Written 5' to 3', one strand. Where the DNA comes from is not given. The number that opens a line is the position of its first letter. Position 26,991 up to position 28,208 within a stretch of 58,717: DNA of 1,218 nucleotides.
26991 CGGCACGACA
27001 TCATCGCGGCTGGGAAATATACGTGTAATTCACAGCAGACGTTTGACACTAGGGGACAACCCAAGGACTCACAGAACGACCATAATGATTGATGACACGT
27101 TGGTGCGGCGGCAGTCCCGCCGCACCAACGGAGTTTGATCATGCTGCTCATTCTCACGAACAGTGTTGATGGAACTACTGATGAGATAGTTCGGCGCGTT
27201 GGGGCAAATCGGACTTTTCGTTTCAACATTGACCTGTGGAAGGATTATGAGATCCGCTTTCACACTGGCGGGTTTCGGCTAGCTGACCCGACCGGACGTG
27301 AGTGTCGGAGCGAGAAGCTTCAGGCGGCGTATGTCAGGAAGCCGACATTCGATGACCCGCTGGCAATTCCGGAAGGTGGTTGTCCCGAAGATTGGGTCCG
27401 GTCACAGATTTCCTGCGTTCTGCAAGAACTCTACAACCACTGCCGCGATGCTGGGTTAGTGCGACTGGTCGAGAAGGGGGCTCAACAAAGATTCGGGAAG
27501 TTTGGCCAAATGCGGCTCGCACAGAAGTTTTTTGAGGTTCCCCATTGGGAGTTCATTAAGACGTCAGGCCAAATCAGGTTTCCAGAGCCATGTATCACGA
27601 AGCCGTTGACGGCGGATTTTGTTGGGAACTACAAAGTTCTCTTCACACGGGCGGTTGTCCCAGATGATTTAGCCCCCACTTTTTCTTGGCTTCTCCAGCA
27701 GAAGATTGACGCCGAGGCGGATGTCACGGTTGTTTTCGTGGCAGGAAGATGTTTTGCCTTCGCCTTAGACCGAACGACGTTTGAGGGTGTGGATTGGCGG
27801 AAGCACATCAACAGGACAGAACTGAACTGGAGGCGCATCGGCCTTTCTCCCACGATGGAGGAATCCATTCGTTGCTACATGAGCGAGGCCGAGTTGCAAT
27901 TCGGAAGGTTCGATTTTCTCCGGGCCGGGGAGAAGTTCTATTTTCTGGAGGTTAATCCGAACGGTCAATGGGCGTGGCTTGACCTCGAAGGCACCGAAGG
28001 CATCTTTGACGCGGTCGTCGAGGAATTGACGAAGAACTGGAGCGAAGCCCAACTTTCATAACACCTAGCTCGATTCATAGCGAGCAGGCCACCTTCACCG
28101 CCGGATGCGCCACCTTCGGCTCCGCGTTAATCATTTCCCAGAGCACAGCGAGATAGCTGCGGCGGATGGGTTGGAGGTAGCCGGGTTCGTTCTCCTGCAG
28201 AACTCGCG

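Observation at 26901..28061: Minimal two-gene graspetide-type RiPP locus (63-aa precursor plus MvdC/MvdD-like ATP-grasp) in a PVC-type genome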

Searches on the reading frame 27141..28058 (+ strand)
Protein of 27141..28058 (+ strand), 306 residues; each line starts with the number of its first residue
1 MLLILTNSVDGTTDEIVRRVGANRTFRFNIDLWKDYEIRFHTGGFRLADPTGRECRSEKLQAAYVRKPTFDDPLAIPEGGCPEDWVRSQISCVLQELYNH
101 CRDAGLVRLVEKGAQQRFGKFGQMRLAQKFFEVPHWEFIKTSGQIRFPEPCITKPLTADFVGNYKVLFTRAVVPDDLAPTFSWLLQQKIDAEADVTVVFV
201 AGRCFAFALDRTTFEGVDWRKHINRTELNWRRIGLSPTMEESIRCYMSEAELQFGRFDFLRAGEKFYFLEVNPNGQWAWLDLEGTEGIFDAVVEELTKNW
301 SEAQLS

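Call 5: search_protein_families(library=pfam, proteins=[window:27141-28058:+], max_evalue=1)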
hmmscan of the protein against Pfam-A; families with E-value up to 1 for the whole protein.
window:27141-28058:+ (306 aa): 0 families

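Call 6: search_protein_families(library=ncbifam, proteins=[window:27141-28058:+], max_evalue=1)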
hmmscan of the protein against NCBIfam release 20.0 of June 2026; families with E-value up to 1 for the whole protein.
window:27141-28058:+ (306 aa): 4 families
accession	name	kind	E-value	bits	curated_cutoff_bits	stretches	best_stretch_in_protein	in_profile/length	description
TIGR04187.1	GRASP_SAV_5884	subfamily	8.4e-30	104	350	1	2-296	2-311/312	ATP-grasp ribosomal peptide maturase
TIGR04185.1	ATPgraspMvdC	equivalog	5.8e-20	71.7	425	1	183-296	201-316/318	MvdC family ATP-grasp ribosomal peptide maturase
TIGR04184.1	ATPgraspMvdD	equivalog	2.8e-14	53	475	1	162-294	176-317/321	MvdD family ATP-grasp ribosomal peptide maturase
TIGR04192.1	GRASP_w_spasm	equivalog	3.1e-11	43.2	230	1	180-280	199-302/318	grasp-with-spasm system ATP-grasp peptide maturase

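Call 7: find_homologous_proteins(query=window:27141-28058:+)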
Query window:27141-28058:+ (306 aa): 204 proteins with E <= 0.001 among 936 candidates; the best 120 are listed.
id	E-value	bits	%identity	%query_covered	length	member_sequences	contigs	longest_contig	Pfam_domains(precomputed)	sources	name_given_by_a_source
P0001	5.5e-198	674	95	98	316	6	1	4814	-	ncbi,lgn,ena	-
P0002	6.9e-169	579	81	98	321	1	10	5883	-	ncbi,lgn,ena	-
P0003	1.4e-166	571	79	99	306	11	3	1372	-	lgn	-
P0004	9.8e-159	545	76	99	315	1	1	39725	-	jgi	jgi:hypothetical protein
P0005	1.7e-151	522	70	100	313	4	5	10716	-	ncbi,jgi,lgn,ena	jgi:hypothetical protein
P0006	1.0e-137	476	68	95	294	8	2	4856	-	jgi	jgi:hypothetical protein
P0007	4.8e-137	474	65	99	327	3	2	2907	-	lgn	-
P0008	3.6e-133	461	66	98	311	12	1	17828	-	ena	-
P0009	1.6e-129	449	64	98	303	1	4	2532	-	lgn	-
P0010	5.1e-128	444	62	99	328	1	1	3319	-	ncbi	-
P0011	1.8e-127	443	62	98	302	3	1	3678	-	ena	-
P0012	6.7e-126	438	63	98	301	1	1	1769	-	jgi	jgi:hypothetical protein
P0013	3.5e-125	435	63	99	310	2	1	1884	-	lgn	-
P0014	3.8e-125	435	62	99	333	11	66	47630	-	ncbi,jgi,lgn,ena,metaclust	jgi:hypothetical protein|metaclust:\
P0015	1.4e-124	433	62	99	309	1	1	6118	-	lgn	-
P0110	1.6e-51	193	36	97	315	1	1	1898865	-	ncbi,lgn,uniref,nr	ncbi:hypothetical protein Thena_1112 [Thermodesulfobium narugense DSM 14796]|uniref:RimK domain prot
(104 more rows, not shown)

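Call 8: search_solved_structures(query=window:27141-28058:+, max_evalue=1, show_alignments=2)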
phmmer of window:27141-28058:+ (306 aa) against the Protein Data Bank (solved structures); distinct sequences matched with E-value up to 1: 19.
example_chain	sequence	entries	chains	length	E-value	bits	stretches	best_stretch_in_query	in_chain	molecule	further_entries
7m4s_A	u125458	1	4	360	3.8e-14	55.5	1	152-299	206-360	AMdnB protein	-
5ig8_A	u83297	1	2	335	2.5e-11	46.3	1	183-291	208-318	ATP grasp ligase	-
5ig9_A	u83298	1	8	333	5.1e-09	38.7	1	166-286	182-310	ATP grasp ligase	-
9bou_A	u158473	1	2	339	1e-08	37.7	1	2-297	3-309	MvdD-like pre-ATP grasp domain-containing protein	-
7mgv_A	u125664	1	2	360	2e-06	30.1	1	165-285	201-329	CdnC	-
3ho8_A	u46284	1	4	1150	0.3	13.1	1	232-279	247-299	Pyruvate carboxylase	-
3hbl_A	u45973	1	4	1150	0.3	13.1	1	232-279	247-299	Pyruvate carboxylase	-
3hb9_A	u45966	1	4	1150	0.3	13.1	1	232-279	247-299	Pyruvate carboxylase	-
8gk8_C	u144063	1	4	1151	0.3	13.1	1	232-279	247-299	Pyruvate carboxylase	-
4hnu_A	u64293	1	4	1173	0.3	13.1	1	232-279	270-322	Pyruvate carboxylase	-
3bg5_A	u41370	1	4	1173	0.31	13.1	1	232-279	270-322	Pyruvate carboxylase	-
4hnv_A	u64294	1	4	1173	0.31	13.1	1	232-279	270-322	Pyruvate carboxylase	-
4hnt_A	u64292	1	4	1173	0.31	13.1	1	232-279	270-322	Pyruvate carboxylase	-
2dzd_A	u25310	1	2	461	0.32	13.1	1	241-277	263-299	pyruvate carboxylase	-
4mcx_A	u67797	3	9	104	0.34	13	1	65-117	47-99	Antidote protein | Antitoxin HigA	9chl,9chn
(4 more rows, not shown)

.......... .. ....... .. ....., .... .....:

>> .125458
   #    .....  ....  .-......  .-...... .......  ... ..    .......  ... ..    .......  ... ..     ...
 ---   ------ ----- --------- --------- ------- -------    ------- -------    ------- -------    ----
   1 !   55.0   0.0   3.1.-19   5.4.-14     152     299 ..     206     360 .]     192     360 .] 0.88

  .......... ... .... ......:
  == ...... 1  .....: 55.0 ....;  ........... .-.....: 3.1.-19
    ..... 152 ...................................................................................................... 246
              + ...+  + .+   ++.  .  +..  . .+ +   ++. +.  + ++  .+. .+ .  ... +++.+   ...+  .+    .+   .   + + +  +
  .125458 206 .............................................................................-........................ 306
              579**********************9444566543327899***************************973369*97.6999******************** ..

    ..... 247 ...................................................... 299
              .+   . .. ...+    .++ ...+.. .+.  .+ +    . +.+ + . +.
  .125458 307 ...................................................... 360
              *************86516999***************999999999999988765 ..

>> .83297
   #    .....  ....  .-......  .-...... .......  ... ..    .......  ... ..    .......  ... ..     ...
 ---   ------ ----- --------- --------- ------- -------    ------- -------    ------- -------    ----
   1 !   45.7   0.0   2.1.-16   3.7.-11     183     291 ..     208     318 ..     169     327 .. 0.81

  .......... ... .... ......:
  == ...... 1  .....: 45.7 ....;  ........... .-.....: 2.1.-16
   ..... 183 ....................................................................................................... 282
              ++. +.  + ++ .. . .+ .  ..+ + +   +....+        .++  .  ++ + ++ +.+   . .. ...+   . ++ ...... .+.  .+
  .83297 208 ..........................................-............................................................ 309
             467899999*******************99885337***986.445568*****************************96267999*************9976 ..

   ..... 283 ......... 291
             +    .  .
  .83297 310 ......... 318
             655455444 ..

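Call 12: find_related_loci(query=A1, collection=genome_contigs, flank=6000)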
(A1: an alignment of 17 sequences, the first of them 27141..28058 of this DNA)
Query A1 (306 aa) in genome_contigs; peptide patterns used: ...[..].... (x = any residue, [..] = any of these).
183 stretches matched a pattern; 169 encode a relative of the query (tblastn E <= 1e-3); the best 80 are kept; 80 distinct loci.
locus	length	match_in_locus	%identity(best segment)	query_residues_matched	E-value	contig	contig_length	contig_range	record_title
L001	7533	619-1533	65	1-304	9e-140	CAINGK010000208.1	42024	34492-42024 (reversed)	MAG: uncultured Verrucomicrobia bacterium isolate AM-lipid-02-D2_bin-0333 genome assembly, contig: bin-0333:208/237, who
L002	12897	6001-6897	57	1-299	8e-110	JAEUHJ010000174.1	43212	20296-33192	MAG: Verrucomicrobiaceae bacterium isolate new MAG-14 k141_1788295, whole genome shotgun sequence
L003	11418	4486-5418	57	1-305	8e-113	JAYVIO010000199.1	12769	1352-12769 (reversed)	MAG: Verrucomicrobiales bacterium isolate GL51_DN_metabinner_8 GL51_DN_metabinner_8_198, whole genome shotgun sequence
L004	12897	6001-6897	42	1-298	9e-71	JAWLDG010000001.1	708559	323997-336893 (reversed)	MAG: Luteolibacter sp. isolate 15dZY3.bin.98 NODE_9_length_708559_cov_26.400220, whole genome shotgun sequence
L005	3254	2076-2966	41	1-296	4e-69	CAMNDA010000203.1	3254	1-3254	MAG: uncultured Verrucomicrobia bacterium isolate SRR873595_bin.42_metaWRAP_v1.3_MAG genome assembly, contig: ERZ1756110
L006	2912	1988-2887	42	1-299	4e-69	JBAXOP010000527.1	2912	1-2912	MAG: Verrucomicrobiota bacterium isolate ELA508 MAG508_527, whole genome shotgun sequence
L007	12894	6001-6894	41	1-298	1e-67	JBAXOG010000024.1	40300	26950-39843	MAG: bacterium isolate ELA499 MAG499_24, whole genome shotgun sequence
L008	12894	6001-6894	39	1-296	1e-65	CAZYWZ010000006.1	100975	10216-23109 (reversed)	MAG TPA_asm: uncultured Verrucomicrobiales bacterium isolate SRP323723_co1_57 genome assembly, contig: NODE_182_length_1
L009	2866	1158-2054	38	1-298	2e-65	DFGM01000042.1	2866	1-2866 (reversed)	MAG TPA_asm: Verrucomicrobia bacterium UBA3750 UBA3750_contig_221960, whole genome shotgun sequence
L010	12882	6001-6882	37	1-293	2e-64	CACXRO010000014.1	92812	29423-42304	uncultured bacterium isolate RUG11534 genome assembly, contig: RUG11534_asm_14, whole genome shotgun sequence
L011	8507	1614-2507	39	1-296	5e-64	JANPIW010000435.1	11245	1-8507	MAG: Verrucomicrobiaceae bacterium isolate VAR_61_metabat_502_sub VAR_61_k141_2222641, whole genome shotgun sequence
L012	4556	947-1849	40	1-300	7e-64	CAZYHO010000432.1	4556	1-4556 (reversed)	MAG TPA_asm: uncultured Akkermansia sp. isolate SRP344714_co2_111 genome assembly, contig: NODE_49099_length_4556_cov_9.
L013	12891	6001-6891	37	1-296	1e-63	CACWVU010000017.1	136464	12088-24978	uncultured bacterium isolate RUG10963 genome assembly, contig: RUG10963_asm_17, whole genome shotgun sequence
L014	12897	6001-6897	37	1-298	3e-63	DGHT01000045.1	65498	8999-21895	MAG TPA_asm: Verrucomicrobia bacterium UBA3841 UBA3841_contig_8421, whole genome shotgun sequence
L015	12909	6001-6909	37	1-302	2e-62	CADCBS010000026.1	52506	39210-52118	uncultured bacterium isolate RUG14492 genome assembly, contig: RUG14492_asm_26, whole genome shotgun sequence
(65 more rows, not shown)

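Call 26: find_encoding_contigs(protein=P0110, flank=4000, max_places=2)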
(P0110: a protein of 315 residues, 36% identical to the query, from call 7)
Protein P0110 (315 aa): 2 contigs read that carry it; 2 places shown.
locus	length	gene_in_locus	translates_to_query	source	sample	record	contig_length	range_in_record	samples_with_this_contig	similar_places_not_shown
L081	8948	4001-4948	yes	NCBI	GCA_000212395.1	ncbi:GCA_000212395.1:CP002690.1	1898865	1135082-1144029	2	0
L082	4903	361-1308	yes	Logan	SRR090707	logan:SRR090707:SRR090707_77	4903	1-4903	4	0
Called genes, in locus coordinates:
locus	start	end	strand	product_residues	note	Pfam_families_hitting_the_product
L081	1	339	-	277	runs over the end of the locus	PF00753:Lactamase_B, PF23023:Anti-Pycsar_Apyc1 (faint), PF12706:Lactamase_B_2 (weak)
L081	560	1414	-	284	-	PF04754:Transposase_31, PF09811:Yae1_N (weak)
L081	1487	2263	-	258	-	PF01695:IstB_IS21, PF00308:Bac_DnaA, PF20720:nSTAND3 (weak), PF13401:AAA_22 (faint), PF00004:AAA (weak)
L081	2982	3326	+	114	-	-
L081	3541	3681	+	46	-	PF22483:Mu-transpos_C_2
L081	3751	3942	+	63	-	-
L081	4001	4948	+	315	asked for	-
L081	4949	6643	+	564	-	PF00664:ABC_membrane, PF00005:ABC_tran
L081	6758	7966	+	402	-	PF00266:Aminotran_5, PF01212:Beta_elim_lyase (weak), PF01041:DegT_DnrJ_EryC1 (weak)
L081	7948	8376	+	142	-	PF01592:NifU_N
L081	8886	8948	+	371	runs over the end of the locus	-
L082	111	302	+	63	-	-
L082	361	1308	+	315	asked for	-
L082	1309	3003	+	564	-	PF00664:ABC_membrane, PF00005:ABC_tran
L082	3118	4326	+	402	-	PF00266:Aminotran_5, PF01212:Beta_elim_lyase (weak), PF01041:DegT_DnrJ_EryC1 (weak)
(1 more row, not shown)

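Call 39: search_solved_structures(query=A1, max_evalue=0.01)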
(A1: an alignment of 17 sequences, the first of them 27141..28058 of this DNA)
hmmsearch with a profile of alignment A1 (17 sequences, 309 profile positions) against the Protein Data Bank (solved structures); distinct sequences matched with E-value up to 0.01: 5.
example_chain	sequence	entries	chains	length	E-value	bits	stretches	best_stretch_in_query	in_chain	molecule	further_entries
7m4s_A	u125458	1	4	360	3.8e-30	108.5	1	2-298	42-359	AMdnB protein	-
5ig8_A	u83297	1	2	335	2.9e-27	99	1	2-297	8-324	ATP grasp ligase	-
7mgv_A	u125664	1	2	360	3.2e-23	85.8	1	2-302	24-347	CdnC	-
5ig9_A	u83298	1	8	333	3e-22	82.6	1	3-296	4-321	ATP grasp ligase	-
9bou_A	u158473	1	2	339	4e-16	62.4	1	2-297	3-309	MvdD-like pre-ATP grasp domain-containing protein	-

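Call 48: list_cluster_members(proteins=[P0001, P0002, P0005, P0014, P0122, P0127, P0133])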
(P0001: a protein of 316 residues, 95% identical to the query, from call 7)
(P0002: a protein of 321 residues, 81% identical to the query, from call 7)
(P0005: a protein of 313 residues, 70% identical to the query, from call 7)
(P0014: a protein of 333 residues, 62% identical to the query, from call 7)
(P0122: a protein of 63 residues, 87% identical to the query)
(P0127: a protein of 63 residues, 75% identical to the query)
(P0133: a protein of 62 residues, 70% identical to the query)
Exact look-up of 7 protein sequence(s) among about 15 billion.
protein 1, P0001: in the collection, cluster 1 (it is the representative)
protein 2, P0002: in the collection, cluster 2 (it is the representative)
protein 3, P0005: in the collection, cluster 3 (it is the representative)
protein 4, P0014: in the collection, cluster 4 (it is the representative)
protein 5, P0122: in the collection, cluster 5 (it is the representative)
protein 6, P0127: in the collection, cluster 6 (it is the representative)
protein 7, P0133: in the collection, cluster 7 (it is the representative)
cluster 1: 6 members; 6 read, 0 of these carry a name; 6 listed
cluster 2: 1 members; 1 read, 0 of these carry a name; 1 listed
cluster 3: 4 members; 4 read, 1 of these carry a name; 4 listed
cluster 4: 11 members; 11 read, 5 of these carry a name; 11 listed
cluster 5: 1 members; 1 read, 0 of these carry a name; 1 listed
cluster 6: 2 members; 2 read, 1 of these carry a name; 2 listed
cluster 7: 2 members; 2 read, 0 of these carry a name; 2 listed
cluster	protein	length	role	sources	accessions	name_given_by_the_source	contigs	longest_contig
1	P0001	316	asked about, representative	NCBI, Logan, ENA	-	-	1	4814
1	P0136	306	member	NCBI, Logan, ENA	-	-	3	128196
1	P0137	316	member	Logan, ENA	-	-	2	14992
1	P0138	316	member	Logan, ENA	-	-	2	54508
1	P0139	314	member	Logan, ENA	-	-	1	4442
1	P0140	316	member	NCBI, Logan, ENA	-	-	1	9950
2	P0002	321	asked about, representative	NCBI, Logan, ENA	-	-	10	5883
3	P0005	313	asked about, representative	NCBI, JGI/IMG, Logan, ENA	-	hypothetical protein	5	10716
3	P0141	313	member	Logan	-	-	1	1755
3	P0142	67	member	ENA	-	-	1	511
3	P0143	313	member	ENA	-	-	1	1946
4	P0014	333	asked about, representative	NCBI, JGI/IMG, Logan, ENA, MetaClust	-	hypothetical protein | \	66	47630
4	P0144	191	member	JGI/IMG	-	hypothetical protein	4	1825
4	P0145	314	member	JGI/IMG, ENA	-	hypothetical protein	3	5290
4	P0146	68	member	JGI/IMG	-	hypothetical protein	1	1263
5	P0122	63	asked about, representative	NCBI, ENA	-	-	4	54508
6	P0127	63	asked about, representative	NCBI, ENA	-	-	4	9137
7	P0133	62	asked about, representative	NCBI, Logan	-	-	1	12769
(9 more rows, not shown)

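Call 50: find_encoding_contigs(protein=P0138, flank=5000, max_places=3)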
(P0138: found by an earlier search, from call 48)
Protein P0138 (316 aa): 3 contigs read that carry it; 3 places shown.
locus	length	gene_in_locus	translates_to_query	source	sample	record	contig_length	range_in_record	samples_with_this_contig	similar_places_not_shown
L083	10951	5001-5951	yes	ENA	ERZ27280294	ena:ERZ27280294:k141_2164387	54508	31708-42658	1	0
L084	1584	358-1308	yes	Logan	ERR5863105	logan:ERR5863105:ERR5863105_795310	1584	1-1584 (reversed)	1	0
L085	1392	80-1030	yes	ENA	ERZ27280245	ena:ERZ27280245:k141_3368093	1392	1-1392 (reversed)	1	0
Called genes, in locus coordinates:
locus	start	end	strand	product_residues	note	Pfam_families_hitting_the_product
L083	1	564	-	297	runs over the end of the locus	PF02219:MTHFR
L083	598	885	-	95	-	-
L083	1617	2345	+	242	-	PF07963:N_methyl, PF07596:SBP_bac_10 (faint)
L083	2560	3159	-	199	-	PF13801:Metal_resist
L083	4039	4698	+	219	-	-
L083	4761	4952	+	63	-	-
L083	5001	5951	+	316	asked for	-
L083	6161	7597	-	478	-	PF07394:DUF1501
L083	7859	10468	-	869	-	PF07635:PSCyt1, PF07583:PSCyt2, PF07587:PSD1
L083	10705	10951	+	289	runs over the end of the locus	PF16697:Yop-YscD_cpl, PF00498:FHA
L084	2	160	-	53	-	?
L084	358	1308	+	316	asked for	-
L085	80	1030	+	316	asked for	-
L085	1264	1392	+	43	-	?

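Call 55: search_protein_families(library=pfam, proteins=[L083:4039-4695:+], max_evalue=0.01)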
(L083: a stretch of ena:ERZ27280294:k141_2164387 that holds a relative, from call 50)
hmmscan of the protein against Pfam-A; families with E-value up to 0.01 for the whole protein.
L083:4039-4695:+ (219 aa): 0 families

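Call 56: find_encoding_contigs(protein=P0004, flank=5000, max_places=2)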
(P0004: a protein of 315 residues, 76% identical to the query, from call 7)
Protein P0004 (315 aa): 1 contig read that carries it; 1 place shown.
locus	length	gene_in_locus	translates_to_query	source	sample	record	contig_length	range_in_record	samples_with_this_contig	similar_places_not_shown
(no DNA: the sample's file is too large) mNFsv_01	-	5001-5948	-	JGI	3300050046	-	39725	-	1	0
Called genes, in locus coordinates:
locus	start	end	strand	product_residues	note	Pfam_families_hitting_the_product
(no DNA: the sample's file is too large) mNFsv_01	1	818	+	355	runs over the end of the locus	PF26549:Tricorn_N (weak), PF26550:Tricorn_2nd (weak), PF07676:PD40 (faint)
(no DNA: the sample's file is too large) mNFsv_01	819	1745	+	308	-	PF03781:FGE-sulfatase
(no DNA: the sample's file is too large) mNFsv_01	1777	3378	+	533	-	PF03062:MBOAT, PF13813:MBOAT_2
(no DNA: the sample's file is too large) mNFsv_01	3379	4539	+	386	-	-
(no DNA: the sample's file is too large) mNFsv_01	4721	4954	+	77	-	-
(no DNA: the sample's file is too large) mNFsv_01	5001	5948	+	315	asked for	-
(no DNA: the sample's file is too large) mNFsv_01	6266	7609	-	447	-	PF05221:AdoHcyase, PF00670:AdoHcyase_NAD, PF02826:2-Hacid_dh_C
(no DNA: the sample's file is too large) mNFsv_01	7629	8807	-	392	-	PF00438:S-AdoMet_synt_N, PF02772:S-AdoMet_synt_M, PF02773:S-AdoMet_synt_C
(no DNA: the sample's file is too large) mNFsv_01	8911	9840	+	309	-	PF01022:HTH_5, PF12840:HTH_20, PF01209:Ubie_methyltran, PF13489:Methyltransf_23, PF05175:MTS, PF08241:Methyltransf_11, PF08242:Methyltransf_12, PF13649:Methyltransf_25, +2 more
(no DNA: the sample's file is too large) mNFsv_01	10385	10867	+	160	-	PF00582:Usp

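Call 57: find_encoding_contigs(protein=P0014, flank=5000, max_places=4)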
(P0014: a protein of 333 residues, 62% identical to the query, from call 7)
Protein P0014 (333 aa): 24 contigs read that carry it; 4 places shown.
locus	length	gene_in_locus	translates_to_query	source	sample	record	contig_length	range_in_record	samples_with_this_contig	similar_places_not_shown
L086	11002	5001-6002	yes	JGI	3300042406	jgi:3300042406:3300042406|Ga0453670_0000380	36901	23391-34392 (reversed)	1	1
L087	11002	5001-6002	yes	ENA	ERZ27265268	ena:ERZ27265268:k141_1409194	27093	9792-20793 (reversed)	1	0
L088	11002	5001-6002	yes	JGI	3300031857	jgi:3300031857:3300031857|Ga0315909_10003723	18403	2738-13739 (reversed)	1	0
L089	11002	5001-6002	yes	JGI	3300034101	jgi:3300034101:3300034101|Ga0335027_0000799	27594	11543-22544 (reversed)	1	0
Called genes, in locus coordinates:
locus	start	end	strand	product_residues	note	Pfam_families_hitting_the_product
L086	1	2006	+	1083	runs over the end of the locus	PF13442:Cytochrome_CBB3 (faint), PF07635:PSCyt1, PF07583:PSCyt2, PF07587:PSD1, PF13385:Laminin_G_3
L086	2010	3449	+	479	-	PF07394:DUF1501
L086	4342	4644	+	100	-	-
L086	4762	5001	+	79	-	-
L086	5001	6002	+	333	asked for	-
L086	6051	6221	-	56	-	-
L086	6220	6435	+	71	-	-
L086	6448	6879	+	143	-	PF01850:PIN (weak)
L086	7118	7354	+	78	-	-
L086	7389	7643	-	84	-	-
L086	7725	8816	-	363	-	PF01656:CbiA (weak), PF13500:AAA_26, PF07085:DRTGG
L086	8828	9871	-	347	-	PF01515:PTA_PTB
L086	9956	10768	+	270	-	PF02811:PHP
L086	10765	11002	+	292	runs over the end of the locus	PF00809:Pterin_bind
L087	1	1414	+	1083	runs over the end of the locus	PF13442:Cytochrome_CBB3 (faint), PF07635:PSCyt1, PF07583:PSCyt2, PF07587:PSD1, PF13385:Laminin_G_3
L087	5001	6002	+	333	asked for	-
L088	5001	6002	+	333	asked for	-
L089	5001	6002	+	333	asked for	-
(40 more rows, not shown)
